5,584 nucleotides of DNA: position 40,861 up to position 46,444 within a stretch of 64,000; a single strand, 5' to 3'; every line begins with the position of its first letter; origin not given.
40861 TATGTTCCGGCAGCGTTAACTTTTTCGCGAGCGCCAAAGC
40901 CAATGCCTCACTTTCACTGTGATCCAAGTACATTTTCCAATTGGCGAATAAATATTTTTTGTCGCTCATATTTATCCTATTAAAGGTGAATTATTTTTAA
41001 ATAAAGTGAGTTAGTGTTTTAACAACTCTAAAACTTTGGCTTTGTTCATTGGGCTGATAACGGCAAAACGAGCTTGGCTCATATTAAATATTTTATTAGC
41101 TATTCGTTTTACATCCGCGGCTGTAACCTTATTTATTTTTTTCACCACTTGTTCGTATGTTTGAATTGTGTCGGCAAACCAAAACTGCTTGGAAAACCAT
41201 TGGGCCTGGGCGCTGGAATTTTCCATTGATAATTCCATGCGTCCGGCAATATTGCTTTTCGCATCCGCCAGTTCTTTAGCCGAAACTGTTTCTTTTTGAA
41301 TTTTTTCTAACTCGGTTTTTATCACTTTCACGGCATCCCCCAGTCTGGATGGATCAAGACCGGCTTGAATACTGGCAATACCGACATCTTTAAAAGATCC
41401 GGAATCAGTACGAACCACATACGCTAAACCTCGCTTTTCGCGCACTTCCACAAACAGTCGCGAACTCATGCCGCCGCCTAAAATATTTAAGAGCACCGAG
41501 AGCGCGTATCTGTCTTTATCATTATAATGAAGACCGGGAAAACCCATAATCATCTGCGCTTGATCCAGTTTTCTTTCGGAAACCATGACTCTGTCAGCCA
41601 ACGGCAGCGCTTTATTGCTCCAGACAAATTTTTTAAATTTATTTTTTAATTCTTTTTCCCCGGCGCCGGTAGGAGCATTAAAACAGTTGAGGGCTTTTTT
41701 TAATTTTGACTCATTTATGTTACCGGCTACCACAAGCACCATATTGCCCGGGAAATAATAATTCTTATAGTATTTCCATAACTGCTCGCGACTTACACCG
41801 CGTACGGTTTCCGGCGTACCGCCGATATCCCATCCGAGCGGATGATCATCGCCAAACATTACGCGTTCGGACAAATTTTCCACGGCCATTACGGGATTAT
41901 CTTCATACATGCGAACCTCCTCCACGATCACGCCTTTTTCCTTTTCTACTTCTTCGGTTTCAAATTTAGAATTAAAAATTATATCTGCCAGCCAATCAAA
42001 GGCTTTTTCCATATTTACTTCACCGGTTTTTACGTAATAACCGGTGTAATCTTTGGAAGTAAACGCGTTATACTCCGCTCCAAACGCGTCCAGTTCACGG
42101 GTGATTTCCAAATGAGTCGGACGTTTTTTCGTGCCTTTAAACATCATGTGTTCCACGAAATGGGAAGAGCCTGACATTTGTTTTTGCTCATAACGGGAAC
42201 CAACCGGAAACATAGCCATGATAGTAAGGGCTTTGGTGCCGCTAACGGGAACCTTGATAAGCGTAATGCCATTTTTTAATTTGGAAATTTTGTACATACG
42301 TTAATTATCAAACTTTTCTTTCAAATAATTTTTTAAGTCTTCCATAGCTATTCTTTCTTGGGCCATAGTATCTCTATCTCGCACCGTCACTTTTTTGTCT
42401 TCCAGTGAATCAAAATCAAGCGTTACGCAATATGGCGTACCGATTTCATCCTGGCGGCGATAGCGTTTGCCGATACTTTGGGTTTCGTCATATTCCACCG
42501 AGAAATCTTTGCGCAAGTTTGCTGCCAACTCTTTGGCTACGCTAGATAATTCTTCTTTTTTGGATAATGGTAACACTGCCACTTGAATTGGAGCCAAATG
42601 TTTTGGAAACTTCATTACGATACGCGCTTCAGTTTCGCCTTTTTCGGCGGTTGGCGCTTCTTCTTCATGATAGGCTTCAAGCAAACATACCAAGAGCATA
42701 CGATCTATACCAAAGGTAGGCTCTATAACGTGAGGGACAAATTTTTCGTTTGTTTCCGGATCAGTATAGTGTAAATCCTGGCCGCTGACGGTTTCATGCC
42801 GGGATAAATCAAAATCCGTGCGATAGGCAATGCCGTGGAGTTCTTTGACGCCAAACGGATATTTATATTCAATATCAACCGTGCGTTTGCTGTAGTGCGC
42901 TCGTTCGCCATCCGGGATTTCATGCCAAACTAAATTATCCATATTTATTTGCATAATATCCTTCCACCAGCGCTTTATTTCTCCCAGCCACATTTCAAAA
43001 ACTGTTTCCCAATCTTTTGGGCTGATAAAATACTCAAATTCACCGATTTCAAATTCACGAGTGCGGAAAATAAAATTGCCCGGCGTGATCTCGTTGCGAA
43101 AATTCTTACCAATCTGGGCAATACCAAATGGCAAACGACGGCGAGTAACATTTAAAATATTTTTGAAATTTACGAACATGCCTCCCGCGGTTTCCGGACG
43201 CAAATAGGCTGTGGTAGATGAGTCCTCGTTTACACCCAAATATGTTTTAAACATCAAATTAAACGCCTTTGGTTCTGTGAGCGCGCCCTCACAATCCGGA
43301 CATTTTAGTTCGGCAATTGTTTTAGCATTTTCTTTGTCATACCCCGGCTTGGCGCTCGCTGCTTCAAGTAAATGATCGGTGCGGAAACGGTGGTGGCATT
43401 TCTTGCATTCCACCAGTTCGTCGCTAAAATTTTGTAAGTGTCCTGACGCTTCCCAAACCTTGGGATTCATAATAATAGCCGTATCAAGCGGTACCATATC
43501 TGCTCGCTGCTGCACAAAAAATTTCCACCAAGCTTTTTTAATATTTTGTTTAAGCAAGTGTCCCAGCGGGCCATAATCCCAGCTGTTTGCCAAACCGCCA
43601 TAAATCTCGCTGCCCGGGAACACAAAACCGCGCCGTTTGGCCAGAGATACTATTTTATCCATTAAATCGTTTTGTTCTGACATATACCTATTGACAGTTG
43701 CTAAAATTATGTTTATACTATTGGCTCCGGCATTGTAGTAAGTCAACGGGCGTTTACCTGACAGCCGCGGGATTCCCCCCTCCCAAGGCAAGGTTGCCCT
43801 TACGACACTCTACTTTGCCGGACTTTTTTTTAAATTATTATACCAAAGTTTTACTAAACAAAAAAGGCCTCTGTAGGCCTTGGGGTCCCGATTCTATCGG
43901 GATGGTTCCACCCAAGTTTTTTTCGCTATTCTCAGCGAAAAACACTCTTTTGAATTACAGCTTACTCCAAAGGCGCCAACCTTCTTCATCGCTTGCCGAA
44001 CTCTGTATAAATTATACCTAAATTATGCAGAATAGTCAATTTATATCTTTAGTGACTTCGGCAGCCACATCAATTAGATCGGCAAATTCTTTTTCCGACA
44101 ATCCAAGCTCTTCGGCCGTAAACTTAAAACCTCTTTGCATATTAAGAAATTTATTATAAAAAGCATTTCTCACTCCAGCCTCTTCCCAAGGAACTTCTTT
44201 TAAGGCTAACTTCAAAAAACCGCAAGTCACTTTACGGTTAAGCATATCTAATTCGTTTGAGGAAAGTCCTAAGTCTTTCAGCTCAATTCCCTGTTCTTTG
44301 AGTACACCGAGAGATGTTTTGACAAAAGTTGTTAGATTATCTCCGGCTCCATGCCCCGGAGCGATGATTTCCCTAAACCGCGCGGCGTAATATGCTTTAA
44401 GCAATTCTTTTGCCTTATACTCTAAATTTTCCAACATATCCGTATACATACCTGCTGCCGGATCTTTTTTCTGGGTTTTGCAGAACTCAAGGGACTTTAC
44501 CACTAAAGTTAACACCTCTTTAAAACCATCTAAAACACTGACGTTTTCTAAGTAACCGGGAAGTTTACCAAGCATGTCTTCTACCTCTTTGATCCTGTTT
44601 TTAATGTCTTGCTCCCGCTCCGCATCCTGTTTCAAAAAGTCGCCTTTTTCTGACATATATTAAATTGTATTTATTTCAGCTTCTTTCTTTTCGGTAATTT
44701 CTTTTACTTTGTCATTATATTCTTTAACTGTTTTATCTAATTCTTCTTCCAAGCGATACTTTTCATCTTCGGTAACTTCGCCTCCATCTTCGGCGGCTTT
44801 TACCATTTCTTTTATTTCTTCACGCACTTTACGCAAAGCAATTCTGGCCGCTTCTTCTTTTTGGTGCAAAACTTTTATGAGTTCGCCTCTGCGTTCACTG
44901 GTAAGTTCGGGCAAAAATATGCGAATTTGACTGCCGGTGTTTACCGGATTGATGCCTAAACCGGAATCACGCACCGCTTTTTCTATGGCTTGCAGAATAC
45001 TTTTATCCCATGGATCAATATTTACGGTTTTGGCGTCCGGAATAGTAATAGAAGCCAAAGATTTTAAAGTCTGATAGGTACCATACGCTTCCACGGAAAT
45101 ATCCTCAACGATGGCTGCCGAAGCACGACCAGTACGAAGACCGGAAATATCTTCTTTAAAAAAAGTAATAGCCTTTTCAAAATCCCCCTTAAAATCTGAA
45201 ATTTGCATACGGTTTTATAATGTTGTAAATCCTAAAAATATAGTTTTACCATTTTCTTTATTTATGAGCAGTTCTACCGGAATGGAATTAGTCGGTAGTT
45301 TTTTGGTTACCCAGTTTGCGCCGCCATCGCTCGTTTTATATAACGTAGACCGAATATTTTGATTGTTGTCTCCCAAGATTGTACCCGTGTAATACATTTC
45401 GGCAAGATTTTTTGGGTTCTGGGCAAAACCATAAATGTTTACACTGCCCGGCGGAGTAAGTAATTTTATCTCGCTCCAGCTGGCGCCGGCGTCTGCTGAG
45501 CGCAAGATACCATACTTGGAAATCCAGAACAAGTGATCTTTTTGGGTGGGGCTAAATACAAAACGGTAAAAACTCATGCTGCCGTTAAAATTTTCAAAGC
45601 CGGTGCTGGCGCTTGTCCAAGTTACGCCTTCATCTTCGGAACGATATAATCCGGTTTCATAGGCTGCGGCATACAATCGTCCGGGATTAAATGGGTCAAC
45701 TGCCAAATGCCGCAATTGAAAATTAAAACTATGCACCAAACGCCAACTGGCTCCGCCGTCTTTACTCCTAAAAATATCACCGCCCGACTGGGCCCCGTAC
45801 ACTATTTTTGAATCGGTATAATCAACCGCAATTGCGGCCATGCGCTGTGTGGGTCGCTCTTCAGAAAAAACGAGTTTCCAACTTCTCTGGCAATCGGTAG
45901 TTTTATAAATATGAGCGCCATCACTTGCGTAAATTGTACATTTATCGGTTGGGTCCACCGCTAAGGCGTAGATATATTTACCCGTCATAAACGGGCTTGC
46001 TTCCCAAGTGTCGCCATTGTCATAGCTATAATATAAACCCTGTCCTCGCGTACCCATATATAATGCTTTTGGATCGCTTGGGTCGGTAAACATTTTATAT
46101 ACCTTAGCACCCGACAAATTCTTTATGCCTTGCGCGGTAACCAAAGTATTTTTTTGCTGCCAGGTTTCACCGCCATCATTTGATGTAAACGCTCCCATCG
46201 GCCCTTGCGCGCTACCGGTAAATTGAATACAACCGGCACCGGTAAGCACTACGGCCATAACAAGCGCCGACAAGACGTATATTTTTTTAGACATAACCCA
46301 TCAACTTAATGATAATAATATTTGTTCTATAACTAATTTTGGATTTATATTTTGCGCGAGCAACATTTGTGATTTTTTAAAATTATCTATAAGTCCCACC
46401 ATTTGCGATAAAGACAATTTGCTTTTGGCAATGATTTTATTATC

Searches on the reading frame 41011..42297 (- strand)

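Call 57: search_protein_families(library=pfam, proteins=[window:41011-42297:-], max_evalue=0.00001)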
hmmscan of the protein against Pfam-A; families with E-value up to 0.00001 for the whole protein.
window:41011-42297:- (428 aa): 2 families
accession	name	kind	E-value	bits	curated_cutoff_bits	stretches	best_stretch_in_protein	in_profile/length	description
PF05193.26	Peptidase_M16_C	-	1.9e-39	135.8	23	1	168-349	2-180/181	Peptidase M16 inactive domain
PF00675.25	Peptidase_M16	-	7.4e-35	120.5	22.3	1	23-143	12-132/149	Insulinase (Peptidase family M16)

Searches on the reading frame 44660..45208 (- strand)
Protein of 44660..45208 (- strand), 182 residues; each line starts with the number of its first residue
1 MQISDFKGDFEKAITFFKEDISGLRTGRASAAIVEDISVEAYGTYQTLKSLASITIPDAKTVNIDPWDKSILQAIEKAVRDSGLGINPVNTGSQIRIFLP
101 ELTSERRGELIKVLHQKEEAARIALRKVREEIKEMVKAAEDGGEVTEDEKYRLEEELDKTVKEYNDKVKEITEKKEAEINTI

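Call 57: search_protein_families(library=pfam, proteins=[window:44660-45208:-], max_evalue=0.00001)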
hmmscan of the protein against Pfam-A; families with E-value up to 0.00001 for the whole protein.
window:44660-45208:- (182 aa): 1 family
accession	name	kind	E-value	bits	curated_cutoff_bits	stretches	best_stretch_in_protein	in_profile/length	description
PF01765.24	RRF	-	3.5e-52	177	29.7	1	17-179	1-163/164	Ribosome recycling factor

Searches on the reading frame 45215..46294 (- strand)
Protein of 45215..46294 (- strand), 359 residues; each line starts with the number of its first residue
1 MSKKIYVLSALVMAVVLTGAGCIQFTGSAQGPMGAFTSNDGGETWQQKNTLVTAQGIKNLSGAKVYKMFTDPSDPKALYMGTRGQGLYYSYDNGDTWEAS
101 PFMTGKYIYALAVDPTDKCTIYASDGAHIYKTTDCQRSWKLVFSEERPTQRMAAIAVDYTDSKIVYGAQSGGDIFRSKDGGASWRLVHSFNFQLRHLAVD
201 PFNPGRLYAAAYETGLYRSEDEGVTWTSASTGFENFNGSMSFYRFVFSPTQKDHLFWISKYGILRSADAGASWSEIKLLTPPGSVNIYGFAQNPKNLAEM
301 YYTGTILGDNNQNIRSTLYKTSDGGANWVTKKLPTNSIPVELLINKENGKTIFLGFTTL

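Call 57: search_protein_families(library=pfam, proteins=[window:45215-46294:-], max_evalue=0.00001)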
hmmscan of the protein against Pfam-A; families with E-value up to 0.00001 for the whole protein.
window:45215-46294:- (359 aa): 4 families
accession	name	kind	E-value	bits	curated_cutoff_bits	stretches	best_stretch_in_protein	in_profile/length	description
PF15902.12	Sortilin-Vps10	-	2.9e-26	92.7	33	2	173-259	2-87/446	Sortilin, neurotensin receptor 3,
PF02012.26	BNR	-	6.2e-12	44.1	27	0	88-98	1-11/12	BNR/Asp-box repeat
PF13088.12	BNR_2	-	1.7e-11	44.5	31.4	0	29-228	78-250/277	BNR repeat-like domain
PF14870.12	PSII_BNR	-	9.7e-10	38.6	27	0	82-186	162-268/303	Photosynthesis system II assembly factor YCF48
